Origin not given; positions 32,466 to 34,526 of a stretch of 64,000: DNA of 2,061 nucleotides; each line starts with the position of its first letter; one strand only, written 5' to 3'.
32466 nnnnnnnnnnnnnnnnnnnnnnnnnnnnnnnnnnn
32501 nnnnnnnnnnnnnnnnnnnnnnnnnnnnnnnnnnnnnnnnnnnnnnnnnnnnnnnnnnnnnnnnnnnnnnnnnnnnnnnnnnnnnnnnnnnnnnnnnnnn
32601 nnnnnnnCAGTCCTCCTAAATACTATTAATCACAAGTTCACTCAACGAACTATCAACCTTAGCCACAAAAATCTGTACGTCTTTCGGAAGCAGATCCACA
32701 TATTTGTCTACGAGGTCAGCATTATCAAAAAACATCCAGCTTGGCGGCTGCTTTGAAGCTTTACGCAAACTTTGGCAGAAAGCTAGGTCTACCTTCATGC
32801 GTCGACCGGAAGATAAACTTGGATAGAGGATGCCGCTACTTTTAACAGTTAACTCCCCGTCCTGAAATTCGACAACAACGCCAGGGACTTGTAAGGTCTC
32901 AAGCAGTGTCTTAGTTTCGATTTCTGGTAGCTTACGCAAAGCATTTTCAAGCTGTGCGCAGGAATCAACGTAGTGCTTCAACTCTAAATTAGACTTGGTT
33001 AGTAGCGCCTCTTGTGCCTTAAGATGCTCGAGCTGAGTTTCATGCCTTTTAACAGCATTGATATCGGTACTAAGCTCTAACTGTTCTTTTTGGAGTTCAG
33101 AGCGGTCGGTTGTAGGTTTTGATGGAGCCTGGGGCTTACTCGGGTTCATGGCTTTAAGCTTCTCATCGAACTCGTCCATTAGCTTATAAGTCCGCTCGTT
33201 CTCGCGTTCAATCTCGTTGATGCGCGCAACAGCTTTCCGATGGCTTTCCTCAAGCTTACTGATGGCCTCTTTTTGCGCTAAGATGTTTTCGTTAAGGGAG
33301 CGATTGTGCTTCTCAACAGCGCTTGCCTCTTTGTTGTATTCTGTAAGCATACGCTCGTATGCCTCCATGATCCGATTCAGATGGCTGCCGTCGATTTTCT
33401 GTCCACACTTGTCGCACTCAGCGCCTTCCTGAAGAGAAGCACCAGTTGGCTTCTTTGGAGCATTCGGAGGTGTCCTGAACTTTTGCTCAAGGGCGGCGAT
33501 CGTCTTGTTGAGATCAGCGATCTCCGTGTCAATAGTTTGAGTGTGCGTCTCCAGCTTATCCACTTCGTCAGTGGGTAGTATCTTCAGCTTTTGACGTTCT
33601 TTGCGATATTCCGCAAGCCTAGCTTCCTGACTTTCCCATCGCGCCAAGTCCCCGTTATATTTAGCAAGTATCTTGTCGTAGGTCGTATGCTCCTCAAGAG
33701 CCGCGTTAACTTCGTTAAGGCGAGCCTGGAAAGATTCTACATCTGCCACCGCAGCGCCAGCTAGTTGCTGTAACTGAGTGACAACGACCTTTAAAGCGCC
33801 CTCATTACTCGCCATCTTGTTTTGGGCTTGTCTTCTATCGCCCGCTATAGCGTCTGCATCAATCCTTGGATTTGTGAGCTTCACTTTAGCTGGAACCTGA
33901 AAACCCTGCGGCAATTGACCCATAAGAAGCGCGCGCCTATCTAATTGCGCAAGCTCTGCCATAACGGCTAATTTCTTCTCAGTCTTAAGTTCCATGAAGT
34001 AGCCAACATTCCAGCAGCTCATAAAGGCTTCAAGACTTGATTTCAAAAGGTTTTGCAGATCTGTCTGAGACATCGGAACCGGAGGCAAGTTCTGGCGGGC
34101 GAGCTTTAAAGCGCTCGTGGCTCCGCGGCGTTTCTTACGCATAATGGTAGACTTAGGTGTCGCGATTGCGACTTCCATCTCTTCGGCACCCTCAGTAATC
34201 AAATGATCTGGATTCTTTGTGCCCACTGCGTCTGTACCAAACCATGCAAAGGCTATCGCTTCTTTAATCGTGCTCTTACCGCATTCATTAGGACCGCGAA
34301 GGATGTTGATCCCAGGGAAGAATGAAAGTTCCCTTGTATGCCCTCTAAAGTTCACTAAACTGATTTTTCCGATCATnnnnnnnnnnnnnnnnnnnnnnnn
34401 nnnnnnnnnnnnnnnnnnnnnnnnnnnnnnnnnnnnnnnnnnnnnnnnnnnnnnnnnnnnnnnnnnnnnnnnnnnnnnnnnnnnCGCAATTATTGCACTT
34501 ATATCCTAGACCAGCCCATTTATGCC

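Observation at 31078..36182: Rad50/SbcC/gp46-like ATPase operon ending in an NfeD-like/SPFH lipoprotein pair and an HNH-AP2 endonuclease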

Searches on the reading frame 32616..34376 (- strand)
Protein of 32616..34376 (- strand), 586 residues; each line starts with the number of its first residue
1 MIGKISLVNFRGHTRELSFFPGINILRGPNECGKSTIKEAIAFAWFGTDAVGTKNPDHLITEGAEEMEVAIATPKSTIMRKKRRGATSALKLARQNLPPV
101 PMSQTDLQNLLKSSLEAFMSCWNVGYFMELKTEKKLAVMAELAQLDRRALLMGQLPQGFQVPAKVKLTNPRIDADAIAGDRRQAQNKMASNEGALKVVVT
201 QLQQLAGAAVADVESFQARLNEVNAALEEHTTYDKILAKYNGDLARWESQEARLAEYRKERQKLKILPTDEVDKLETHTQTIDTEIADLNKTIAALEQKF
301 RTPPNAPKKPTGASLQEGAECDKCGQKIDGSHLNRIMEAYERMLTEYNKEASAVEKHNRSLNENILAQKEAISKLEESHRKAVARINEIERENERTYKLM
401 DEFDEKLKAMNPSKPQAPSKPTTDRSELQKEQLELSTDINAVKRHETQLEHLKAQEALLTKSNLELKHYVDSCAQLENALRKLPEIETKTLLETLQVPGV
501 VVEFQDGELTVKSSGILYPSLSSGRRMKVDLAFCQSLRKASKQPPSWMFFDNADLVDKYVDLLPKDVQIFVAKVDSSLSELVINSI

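Call 3: search_protein_families(library=pfam, proteins=[window:32616-34376:-], max_evalue=0.1)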
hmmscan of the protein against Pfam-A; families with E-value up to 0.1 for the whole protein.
window:32616-34376:- (586 aa): 5 families
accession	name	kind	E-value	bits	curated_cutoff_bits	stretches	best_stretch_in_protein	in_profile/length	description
PF13476.12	AAA_23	-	7.6e-11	43.5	27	1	4-298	1-198/201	AAA domain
PF13175.12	AAA_15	-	8.8e-05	22.7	32.1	1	1-42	1-44/374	AAA ATPase domain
PF02463.25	SMC_N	-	0.00034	20.6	40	1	5-543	5-159/220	RecF/RecN/SMC N terminal domain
PF13514.12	AAA_27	-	0.00056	20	22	1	16-59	18-64/206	AAA domain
PF13304.12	AAA_21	-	0.097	13.2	27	0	23-75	1-64/304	AAA domain, putative AbiEii toxin, Type IV TA system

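Call 4: search_protein_families(library=phrogs, proteins=[window:32616-34376:-], max_evalue=0.01)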
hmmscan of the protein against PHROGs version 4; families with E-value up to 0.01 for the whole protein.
window:32616-34376:- (586 aa): 8 families
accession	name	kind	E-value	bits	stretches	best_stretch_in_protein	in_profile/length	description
phrog_77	-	DNA, RNA and nucleotide metabolism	1.7e-24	87.4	1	3-580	299-935/967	SbcC-like subunit of palindrome specific endonuclease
phrog_1499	-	unknown function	5.3e-24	86.3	2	2-350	5-307/427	-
phrog_4747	-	unknown function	4.5e-06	27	1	2-70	3-72/610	-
phrog_1637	-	unknown function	1.2e-05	24.9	1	2-80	8-84/661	-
phrog_28217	-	DNA, RNA and nucleotide metabolism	0.0002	20.9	1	17-87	19-91/806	DNA repair exonuclease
phrog_10445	-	unknown function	0.00084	19.6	1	2-61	5-66/296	-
phrog_8323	-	unknown function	0.0025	17.4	1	2-58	51-109/623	-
phrog_4704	-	tail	0.0031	17.2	1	213-411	33-183/625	tail length tape measure protein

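Call 6: search_protein_families(library=padloc, proteins=[window:32616-34376:-], max_evalue=0.01)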
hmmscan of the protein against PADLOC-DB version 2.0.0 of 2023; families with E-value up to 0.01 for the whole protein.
window:32616-34376:- (586 aa): 25 families
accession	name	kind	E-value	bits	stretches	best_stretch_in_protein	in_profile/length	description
PDLC03859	LmuB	-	4.9e-23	80.2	2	104-551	156-546/611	-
PDLC03863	LmuB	-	5.3e-14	49.8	2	5-95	5-94/610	-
PDLC04135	mad3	-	3.5e-08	31.4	1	4-121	4-136/374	mads_3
PDLC03860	LmuB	-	3e-07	27.4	1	13-53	18-57/565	-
PDLC00102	GajA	-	1.5e-06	24.9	1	1-44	2-46/532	AAA ATPase domain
PDLC02747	PbeC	-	2.4e-06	24.7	1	171-461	189-484/632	PbeC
PDLC02979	AriA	-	3e-06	25.3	1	1-42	1-44/373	-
PDLC03867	LmuB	-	6e-05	19.7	1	12-80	13-81/605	-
PDLC00098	GajA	-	6.6e-05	19.8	1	1-44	2-46/534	AAA ATPase domain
PDLC03862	LmuB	-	8.3e-05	19.1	1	16-80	22-84/643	-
PDLC03865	LmuB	-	0.00026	17.3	0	207-300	279-387/1007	-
PDLC00069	GajA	-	0.00027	17.5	1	2-43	3-45/687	AAA ATPase domain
PDLC00278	PtuA1|PtuA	-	0.00033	18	1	2-44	3-46/436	AAA ATPase domain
PDLC00519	JetC1|JetC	-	0.00075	15.8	0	3-44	5-46/1097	DUF3584 domain; MukB-like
PDLC03878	NsnB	-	0.0013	16.6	1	1-44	1-44/345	-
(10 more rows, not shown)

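Call 10: find_related_loci(query=window:32616-34376:-, collection=viral_contigs, flank=8000)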
Query window:32616-34376:- (586 aa) in viral_contigs; peptide patterns used: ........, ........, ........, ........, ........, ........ (x = any residue, [..] = any of these).
1 stretches matched a pattern, but none encodes a relative of the query by tblastn (E <= 1e-3).

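Call 11: find_homologous_proteins(query=window:32616-34376:-, max_evalue=0.001)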
Query window:32616-34376:- (586 aa): 23 proteins with E <= 0.001 among 8000 candidates.
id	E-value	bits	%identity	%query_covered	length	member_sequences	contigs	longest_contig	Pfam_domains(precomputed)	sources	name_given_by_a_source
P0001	0.0e+0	1285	100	100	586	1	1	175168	PF13175.13,PF13476.13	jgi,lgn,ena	-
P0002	1.1e-178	614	52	99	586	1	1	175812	PF13175.13,PF13476.13,PF02463.26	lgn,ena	-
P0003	1.6e-161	557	48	99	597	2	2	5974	PF13476.13,PF02463.26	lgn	-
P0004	1.1e-160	554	47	98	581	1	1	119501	PF13175.13,PF13476.13,PF02463.26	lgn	-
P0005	7.2e-158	545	47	100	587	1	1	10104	PF13476.13,PF02463.26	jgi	jgi:hypothetical protein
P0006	4.3e-156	539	47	99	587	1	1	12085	PF13476.13,PF02463.26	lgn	-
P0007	3.8e-148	513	44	100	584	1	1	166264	PF13476.13,PF02463.26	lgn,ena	-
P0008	2.9e-147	510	47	100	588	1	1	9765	PF13476.13,PF02463.26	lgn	-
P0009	7.8e-147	508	45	99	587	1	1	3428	PF13175.13,PF13476.13,PF02463.26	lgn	-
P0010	1.5e-145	504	43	99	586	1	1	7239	PF13514.13,PF13175.13,PF13476.13,PF02463.26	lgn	-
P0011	4.7e-144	499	45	100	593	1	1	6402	PF13175.13,PF13476.13,PF02463.26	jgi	jgi:AAA domain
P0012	3.2e-142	493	45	99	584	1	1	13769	PF13514.13,PF13476.13,PF02463.26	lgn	-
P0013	1.1e-139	485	44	99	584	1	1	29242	PF13514.13,PF13476.13,PF02463.26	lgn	-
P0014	1.0e-138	482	44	100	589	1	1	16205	PF13514.13,PF13476.13,PF02463.26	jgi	jgi:DNA repair exonuclease SbcCD ATPase subunit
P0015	1.9e-124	435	41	99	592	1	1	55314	PF02463.26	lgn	-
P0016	1.6e-121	425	41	100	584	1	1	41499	PF13514.13,PF13175.13,PF13476.13,PF02463.26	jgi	jgi:recombinational DNA repair ATPase RecF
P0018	2.6e-120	421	39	100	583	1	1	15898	PF13175.13,PF13476.13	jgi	jgi:DNA repair exonuclease SbcCD ATPase subunit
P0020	6.3e-108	380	37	99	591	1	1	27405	PF13476.13,PF02463.26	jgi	jgi:hypothetical protein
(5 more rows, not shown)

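Call 12: find_encoding_contigs(protein=P0002, flank=8000, max_places=2)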
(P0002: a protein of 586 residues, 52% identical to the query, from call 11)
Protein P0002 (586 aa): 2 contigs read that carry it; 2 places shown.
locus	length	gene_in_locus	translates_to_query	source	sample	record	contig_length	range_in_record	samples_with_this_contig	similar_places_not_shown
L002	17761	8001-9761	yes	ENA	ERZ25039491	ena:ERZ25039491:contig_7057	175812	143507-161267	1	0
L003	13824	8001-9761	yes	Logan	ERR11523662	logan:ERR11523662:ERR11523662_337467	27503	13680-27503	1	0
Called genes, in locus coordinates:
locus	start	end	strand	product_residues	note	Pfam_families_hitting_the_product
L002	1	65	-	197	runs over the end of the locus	PF00149:Metallophos (weak)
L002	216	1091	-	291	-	-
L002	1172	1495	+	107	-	-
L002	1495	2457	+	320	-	-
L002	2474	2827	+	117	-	-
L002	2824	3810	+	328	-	-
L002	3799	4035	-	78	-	-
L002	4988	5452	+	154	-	-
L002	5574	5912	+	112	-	-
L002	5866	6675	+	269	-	-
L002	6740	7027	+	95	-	-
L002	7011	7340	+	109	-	-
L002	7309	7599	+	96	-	-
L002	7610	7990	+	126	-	-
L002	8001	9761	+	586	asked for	PF02463:SMC_N (weak), PF13175:AAA_15 (weak), PF13476:AAA_23 (weak)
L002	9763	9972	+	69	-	-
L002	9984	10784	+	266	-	PF01145:Band_7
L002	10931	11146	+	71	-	-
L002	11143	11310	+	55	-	-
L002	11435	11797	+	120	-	-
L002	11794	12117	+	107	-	-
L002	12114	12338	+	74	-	-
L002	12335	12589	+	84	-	-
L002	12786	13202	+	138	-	-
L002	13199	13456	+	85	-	-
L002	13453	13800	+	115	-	-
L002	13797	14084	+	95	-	-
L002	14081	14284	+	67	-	-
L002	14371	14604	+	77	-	-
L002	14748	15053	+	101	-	-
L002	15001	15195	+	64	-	-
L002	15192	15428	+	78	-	-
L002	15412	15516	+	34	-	-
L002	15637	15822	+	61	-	-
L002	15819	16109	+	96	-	-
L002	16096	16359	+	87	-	-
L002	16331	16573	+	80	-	-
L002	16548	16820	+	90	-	-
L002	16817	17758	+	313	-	PF09511:RNA_lig_T4_1 (weak), PF09414:RNA_ligase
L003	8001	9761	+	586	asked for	PF02463:SMC_N (weak), PF13175:AAA_15 (weak), PF13476:AAA_23 (weak)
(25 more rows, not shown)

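Call 13: find_encoding_contigs(protein=P0007, flank=8000, max_places=2)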
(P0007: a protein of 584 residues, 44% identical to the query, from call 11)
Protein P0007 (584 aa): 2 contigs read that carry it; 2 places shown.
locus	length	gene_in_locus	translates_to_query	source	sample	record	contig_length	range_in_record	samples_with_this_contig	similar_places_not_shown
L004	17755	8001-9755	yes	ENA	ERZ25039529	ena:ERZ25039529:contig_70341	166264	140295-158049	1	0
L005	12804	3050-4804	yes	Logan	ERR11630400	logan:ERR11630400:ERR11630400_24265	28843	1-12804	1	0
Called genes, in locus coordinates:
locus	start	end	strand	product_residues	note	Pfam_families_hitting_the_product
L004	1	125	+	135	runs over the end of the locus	-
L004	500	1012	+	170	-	PF13350:Y_phosphatase3 (faint), PF22741:PTP-NADK, PF03162:Y_phosphatase2, PF22785:Tc-R-P (weak)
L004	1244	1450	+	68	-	-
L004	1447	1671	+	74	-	-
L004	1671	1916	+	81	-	-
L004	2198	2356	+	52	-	-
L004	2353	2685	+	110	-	-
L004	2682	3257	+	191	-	-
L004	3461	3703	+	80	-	-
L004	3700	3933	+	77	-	-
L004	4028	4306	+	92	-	-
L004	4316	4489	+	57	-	-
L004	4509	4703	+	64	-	-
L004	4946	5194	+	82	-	PF09722:Xre_MbcA_ParS_C (weak)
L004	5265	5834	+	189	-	-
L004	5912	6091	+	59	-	-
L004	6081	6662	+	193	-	-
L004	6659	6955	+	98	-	-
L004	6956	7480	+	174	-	PF12844:HTH_19 (faint), PF13560:HTH_31 (weak)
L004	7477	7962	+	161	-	PF07799:DUF1643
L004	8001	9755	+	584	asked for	PF02463:SMC_N (weak), PF13476:AAA_23 (weak)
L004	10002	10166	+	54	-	-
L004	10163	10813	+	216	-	-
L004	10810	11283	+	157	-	-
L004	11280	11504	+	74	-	-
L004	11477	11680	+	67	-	-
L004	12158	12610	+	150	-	PF27050:Phage_P22_Y8K6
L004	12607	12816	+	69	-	-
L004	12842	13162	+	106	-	-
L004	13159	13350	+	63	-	-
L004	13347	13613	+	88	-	-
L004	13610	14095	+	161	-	PF24024:DUF7336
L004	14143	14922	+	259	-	PF02086:MethyltransfD12 (weak)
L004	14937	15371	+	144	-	-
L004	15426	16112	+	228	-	-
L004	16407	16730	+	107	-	-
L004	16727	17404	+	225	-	-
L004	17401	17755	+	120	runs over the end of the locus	-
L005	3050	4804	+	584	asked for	PF02463:SMC_N (weak), PF13476:AAA_23 (weak)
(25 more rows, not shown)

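Call 14: find_encoding_contigs(protein=P0004, flank=8000, max_places=2)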
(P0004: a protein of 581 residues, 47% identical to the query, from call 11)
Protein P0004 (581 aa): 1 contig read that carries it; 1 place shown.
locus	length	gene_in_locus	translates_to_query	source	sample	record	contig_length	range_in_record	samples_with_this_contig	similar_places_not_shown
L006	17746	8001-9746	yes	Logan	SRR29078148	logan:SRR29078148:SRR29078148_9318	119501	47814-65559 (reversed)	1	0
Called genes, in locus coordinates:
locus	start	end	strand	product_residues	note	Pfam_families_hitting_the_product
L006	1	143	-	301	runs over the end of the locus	PF06682:SARAF (weak)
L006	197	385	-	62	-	-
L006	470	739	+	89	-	-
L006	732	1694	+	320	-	-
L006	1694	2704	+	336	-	PF13692:Glyco_trans_1_4 (faint)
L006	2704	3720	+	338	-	PF01073:3Beta_HSD, PF01370:Epimerase, PF02719:Polysacc_synt_2, PF04321:RmlD_sub_bind, PF16363:GDP_Man_Dehyd, PF07993:NAD_binding_4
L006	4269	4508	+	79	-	-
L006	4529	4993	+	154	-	-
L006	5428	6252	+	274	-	-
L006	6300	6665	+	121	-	-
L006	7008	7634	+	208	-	-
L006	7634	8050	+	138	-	-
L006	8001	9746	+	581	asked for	PF02463:SMC_N (weak), PF13175:AAA_15 (faint), PF13476:AAA_23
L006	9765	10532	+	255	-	PF01145:Band_7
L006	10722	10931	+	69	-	-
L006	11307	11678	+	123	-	PF10686:YAcAr (weak)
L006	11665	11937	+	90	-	-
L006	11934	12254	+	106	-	-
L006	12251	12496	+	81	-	-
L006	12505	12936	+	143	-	-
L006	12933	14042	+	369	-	PF03738:GSP_synth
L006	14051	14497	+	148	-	PF13350:Y_phosphatase3 (weak), PF22741:PTP-NADK, PF22784:PTP-SAK, PF22785:Tc-R-P (weak), PF00782:DSPc (faint)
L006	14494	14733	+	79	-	-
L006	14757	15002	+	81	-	-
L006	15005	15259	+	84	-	-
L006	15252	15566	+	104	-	-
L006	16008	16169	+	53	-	-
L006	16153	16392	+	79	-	-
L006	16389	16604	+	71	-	-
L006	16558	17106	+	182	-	PF26211:Phage_phiTE_072 (weak)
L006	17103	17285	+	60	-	-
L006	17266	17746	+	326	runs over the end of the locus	-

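Call 15: find_encoding_contigs(protein=P0015, flank=8000, max_places=1)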
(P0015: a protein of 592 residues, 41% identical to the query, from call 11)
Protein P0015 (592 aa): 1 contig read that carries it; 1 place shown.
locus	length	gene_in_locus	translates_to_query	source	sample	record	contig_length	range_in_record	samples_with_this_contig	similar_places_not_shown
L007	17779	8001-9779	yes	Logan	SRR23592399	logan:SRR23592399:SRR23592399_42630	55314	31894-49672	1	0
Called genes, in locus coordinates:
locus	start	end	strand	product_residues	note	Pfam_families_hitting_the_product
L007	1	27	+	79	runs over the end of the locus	-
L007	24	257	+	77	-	-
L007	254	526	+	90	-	-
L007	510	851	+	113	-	-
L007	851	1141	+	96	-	-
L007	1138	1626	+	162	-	PF11750:DUF3307 (weak)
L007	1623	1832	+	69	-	-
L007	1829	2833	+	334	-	-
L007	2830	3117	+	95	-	-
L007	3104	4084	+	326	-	PF01073:3Beta_HSD, PF01370:Epimerase, PF02719:Polysacc_synt_2 (weak), PF04321:RmlD_sub_bind, PF16363:GDP_Man_Dehyd, PF07993:NAD_binding_4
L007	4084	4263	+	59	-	-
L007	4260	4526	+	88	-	-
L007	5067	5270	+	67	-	-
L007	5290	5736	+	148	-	-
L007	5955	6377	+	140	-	PF01381:HTH_3 (weak), PF13560:HTH_31 (weak)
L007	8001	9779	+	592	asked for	PF02463:SMC_N (weak)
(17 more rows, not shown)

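Call 16: find_encoding_contigs(protein=P0016, flank=8000, max_places=1)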
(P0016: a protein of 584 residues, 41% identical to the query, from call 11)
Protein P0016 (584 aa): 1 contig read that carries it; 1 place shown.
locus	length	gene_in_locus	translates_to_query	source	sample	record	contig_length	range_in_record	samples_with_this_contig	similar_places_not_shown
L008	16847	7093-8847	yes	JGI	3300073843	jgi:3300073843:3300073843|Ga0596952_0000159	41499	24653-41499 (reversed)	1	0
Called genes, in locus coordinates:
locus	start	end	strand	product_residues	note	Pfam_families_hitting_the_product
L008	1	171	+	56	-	?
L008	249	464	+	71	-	-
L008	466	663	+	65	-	-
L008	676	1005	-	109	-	-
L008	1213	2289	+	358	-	PF00082:Peptidase_S8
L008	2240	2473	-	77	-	PF02954:HTH_8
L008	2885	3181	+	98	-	-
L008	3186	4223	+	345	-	-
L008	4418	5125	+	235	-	-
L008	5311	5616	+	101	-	-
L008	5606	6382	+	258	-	-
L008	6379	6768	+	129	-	-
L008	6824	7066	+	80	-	-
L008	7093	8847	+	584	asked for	PF02463:SMC_N (weak), PF13175:AAA_15 (weak), PF13476:AAA_23 (faint), PF13514:AAA_27 (weak)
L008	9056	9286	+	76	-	-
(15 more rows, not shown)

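Call 17: find_encoding_contigs(protein=P0013, flank=8000, max_places=1)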
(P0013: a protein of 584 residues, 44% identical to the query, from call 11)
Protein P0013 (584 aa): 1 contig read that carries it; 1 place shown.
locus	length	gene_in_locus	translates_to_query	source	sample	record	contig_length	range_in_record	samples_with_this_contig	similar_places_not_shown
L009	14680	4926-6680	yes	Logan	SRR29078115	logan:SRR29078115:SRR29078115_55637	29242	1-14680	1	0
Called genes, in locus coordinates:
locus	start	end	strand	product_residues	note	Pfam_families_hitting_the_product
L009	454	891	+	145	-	-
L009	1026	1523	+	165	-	-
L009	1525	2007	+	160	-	-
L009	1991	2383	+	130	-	-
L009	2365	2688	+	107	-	-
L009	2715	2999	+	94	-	-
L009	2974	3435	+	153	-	-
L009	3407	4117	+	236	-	-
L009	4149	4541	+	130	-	-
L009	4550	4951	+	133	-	-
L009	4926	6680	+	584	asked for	PF02463:SMC_N (weak), PF13476:AAA_23, PF13514:AAA_27 (weak)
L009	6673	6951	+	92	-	-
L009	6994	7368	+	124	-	-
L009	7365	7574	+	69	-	-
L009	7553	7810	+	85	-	-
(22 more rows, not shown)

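Call 18: find_encoding_contigs(protein=P0020, flank=8000, max_places=1)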
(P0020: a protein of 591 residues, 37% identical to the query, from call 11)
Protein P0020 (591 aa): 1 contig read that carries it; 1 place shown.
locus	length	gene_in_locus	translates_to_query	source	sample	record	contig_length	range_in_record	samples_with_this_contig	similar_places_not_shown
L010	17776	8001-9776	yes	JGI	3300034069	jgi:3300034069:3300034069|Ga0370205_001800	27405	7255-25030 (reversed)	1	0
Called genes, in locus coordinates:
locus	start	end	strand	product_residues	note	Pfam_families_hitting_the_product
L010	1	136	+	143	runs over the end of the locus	-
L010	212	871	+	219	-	-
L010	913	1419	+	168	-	-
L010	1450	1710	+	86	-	-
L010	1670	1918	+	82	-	-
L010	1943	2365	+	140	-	-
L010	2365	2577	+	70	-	-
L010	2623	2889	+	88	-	-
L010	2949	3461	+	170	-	PF21798:DUF6878 (weak)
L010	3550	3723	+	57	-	PF28077:THIVI_2564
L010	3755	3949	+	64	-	-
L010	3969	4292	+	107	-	-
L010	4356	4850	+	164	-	-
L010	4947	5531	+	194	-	-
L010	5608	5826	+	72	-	-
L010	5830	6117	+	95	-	-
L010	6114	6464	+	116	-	-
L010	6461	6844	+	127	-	PF12957:DUF3846 (weak)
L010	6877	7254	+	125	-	PF24585:YunG (weak)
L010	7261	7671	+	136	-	-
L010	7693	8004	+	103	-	-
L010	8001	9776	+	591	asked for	PF02463:SMC_N (faint), PF13476:AAA_23 (faint)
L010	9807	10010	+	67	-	-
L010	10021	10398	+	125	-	-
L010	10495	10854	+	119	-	-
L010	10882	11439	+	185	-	-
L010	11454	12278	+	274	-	-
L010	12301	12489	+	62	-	-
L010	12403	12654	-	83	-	-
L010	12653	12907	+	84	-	-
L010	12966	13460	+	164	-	-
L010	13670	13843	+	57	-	-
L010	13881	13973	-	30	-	-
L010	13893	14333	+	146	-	-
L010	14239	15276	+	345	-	PF01336:tRNA_anti-codon (weak), PF01966:HD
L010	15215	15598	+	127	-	-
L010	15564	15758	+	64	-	-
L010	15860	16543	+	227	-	PF00149:Metallophos, PF12850:Metallophos_2 (faint)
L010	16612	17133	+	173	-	-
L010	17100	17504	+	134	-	PF02026:RyR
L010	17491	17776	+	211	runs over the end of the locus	-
